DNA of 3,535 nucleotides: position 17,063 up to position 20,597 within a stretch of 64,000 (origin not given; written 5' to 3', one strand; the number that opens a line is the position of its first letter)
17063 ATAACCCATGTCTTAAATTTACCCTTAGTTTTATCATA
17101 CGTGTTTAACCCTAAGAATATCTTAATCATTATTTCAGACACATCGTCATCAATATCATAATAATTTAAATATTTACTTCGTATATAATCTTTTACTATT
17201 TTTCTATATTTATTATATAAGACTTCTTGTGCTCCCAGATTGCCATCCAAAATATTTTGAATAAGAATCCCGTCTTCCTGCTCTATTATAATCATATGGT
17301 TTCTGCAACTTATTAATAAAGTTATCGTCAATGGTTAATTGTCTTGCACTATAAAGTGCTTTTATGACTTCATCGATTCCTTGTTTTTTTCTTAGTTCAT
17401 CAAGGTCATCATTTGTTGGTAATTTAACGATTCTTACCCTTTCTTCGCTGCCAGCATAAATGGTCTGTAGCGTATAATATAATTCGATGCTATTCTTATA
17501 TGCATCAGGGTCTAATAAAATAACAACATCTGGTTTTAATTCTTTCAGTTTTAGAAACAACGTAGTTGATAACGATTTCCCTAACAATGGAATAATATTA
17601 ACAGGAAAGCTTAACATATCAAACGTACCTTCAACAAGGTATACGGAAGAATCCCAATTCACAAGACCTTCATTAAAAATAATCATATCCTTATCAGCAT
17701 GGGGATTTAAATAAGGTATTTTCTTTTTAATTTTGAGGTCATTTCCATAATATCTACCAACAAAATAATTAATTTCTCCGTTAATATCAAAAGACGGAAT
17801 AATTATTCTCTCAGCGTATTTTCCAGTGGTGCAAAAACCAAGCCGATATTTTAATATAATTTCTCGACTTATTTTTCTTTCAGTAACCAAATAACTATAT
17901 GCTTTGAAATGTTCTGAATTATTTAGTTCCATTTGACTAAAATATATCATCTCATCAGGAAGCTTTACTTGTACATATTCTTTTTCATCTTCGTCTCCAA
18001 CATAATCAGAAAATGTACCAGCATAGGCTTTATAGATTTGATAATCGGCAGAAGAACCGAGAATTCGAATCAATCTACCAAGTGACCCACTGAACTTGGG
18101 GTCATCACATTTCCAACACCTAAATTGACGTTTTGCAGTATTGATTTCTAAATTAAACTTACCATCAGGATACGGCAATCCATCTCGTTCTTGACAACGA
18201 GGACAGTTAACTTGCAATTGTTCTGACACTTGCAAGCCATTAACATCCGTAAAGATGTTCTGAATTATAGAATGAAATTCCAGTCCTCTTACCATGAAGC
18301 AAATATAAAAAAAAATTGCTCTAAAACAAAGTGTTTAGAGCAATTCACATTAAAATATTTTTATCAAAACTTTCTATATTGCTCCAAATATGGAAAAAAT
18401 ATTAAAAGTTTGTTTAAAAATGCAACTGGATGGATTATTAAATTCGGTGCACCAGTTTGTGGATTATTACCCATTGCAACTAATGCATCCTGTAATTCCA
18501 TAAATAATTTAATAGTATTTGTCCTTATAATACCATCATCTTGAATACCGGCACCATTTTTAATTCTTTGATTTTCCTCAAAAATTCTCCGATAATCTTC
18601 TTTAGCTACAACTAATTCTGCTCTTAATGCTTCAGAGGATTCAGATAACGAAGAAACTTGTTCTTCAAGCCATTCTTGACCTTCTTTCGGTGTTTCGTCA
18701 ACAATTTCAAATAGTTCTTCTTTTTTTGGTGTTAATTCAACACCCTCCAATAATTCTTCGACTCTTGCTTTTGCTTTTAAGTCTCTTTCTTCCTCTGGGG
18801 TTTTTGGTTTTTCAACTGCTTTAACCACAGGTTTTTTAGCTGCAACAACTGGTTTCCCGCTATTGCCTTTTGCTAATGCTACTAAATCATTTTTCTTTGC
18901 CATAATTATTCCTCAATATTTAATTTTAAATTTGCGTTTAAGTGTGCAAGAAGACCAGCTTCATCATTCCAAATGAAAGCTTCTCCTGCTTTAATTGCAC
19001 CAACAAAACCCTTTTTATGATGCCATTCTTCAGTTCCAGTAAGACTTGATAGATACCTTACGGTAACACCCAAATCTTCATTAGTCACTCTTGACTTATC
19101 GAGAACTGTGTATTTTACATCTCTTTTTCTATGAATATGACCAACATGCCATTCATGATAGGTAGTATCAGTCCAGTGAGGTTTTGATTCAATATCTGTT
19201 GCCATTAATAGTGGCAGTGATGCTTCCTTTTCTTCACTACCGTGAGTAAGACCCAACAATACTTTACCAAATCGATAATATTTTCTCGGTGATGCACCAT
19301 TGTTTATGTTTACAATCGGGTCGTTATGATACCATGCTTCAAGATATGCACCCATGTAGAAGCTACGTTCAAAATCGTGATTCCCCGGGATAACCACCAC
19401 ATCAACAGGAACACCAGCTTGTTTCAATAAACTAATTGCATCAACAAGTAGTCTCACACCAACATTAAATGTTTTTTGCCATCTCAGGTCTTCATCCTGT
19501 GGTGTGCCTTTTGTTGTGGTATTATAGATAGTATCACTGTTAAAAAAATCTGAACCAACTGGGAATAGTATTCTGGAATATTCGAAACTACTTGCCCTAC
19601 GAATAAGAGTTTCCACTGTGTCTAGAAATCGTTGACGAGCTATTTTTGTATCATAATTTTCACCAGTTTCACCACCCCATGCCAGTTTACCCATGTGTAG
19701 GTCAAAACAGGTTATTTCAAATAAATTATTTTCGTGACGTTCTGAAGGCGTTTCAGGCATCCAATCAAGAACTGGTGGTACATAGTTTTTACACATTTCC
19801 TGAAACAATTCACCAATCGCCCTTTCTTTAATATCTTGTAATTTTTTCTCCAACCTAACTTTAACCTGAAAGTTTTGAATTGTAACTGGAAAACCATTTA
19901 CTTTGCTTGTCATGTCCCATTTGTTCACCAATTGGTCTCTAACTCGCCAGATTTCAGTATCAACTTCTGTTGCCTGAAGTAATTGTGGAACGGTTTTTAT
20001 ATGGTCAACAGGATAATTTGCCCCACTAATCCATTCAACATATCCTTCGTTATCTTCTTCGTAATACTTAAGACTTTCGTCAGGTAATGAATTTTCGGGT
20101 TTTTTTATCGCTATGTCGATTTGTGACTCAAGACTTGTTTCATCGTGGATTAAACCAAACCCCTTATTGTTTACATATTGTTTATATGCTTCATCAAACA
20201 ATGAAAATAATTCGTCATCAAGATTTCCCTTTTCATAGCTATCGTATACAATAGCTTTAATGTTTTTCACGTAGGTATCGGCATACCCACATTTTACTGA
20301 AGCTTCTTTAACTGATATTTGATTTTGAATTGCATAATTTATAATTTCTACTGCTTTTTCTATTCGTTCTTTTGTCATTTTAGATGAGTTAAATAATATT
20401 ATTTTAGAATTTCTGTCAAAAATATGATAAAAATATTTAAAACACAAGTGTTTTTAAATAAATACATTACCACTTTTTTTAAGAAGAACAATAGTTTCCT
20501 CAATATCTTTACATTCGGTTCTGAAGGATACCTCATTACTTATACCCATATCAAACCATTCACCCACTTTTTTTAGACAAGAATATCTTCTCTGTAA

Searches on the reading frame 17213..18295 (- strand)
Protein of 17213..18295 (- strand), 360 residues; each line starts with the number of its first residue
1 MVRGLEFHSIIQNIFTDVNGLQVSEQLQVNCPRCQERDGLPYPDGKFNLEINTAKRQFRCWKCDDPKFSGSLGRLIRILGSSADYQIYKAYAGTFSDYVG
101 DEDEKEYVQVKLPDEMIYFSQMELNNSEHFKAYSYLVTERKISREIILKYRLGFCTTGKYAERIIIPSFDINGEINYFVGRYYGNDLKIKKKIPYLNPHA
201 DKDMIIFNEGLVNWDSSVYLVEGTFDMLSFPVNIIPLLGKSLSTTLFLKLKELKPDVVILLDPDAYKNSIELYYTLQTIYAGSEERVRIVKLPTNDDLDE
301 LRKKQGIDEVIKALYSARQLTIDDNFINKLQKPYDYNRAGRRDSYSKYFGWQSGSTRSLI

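Call 8: search_protein_families(library=phrogs, proteins=[window:17213-18295:-], max_evalue=0.001)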
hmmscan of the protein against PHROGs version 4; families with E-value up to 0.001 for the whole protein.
window:17213-18295:- (360 aa): 2 families
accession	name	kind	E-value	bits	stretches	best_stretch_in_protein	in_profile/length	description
phrog_47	-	DNA, RNA and nucleotide metabolism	3.4e-31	109.6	1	25-320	49-340/947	DNA primase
phrog_6444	-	DNA, RNA and nucleotide metabolism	6.5e-10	39.4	1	158-337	198-384/577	DNA primase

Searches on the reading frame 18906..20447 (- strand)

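Call 8: search_protein_families(library=phrogs, proteins=[window:18906-20447:-], max_evalue=0.001)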
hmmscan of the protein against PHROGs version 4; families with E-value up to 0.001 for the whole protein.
window:18906-20447:- (513 aa): 4 families
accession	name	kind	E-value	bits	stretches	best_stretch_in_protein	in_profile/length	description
phrog_704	-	DNA, RNA and nucleotide metabolism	1.8e-68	232.5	1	39-500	15-379/390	DNA repair exonuclease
phrog_284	-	DNA, RNA and nucleotide metabolism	1.7e-17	64.4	1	153-483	37-371/398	exonuclease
phrog_20762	-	unknown function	2.7e-06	28.6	1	381-444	3-65/117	-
phrog_20703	-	unknown function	7.3e-05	23.7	1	242-311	164-231/258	-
